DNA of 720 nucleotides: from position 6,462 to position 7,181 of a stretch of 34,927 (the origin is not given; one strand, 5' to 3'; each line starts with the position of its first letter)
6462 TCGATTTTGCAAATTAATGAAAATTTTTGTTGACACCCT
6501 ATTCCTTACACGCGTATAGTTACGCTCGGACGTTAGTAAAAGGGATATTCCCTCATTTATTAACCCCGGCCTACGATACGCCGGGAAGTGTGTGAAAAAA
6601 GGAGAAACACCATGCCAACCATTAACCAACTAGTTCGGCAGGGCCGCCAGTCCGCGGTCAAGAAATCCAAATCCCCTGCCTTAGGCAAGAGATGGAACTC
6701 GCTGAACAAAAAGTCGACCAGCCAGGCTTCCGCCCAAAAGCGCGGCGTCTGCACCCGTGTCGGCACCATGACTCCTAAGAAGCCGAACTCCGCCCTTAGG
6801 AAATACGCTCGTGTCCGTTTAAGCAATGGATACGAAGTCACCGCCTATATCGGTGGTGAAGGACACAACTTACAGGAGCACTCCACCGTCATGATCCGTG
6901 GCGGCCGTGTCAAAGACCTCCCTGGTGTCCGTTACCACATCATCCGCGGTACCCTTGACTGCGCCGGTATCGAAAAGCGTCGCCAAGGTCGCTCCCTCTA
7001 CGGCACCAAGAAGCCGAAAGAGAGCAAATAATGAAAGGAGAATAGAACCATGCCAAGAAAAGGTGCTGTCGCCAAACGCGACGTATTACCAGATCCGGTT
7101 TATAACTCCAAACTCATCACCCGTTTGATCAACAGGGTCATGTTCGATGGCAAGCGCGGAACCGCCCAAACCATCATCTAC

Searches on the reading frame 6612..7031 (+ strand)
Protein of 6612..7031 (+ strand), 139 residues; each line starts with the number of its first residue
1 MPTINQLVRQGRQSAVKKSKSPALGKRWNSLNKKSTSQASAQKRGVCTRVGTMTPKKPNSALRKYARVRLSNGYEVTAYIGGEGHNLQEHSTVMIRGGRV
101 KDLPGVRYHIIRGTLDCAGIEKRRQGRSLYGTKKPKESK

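Call 89: find_encoding_contigs(protein=window:6612-7031:+, flank=9000, max_places=8)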
Protein window:6612-7031:+ (139 aa): 8 contigs read that carry it; 8 places shown.
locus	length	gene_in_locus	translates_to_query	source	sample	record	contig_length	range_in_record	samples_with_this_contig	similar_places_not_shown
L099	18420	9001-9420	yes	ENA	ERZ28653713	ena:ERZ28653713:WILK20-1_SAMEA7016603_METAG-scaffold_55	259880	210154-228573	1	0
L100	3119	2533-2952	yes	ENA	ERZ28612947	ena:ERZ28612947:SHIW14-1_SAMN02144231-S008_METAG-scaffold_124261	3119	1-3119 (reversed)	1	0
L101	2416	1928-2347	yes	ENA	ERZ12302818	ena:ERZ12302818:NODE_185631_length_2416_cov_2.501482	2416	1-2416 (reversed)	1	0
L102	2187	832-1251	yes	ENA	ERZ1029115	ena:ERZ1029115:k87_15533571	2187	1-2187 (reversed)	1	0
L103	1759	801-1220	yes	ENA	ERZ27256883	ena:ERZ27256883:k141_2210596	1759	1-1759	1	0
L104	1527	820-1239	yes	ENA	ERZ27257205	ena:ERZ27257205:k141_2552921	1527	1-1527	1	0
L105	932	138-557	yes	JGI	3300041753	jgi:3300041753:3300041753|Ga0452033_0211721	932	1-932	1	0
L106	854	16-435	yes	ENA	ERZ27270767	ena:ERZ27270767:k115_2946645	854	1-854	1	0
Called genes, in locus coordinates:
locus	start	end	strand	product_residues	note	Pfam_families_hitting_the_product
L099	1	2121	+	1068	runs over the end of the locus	PF03714:PUD, PF02922:CBM_48 (weak), PF00128:Alpha-amylase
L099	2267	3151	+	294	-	-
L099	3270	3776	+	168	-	-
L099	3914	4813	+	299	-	-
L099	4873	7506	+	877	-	PF00128:Alpha-amylase, PF14701:hDGE_amylase (weak)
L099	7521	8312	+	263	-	-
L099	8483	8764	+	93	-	PF08681:TacA1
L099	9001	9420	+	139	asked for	PF00164:Ribosom_S12_S23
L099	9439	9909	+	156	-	PF00177:Ribosomal_S7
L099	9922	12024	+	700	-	PF00009:GTP_EFTU, PF03144:GTP_EFTU_D2, PF22042:EF-G_D2, PF14492:EFG_III, PF16658:RF3_C, PF03764:EFG_IV, PF00679:EFG_C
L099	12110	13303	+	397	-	PF00009:GTP_EFTU, PF03144:GTP_EFTU_D2, PF03143:GTP_EFTU_D3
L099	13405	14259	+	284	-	PF13151:DUF3990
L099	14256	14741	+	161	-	-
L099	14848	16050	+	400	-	PF00365:PFK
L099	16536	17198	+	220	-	PF13481:AAA_25 (faint), PF03796:DnaB_C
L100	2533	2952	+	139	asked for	PF00164:Ribosom_S12_S23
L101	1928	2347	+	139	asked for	PF00164:Ribosom_S12_S23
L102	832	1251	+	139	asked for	PF00164:Ribosom_S12_S23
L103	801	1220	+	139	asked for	PF00164:Ribosom_S12_S23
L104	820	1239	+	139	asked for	PF00164:Ribosom_S12_S23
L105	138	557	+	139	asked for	PF00164:Ribosom_S12_S23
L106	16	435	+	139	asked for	PF00164:Ribosom_S12_S23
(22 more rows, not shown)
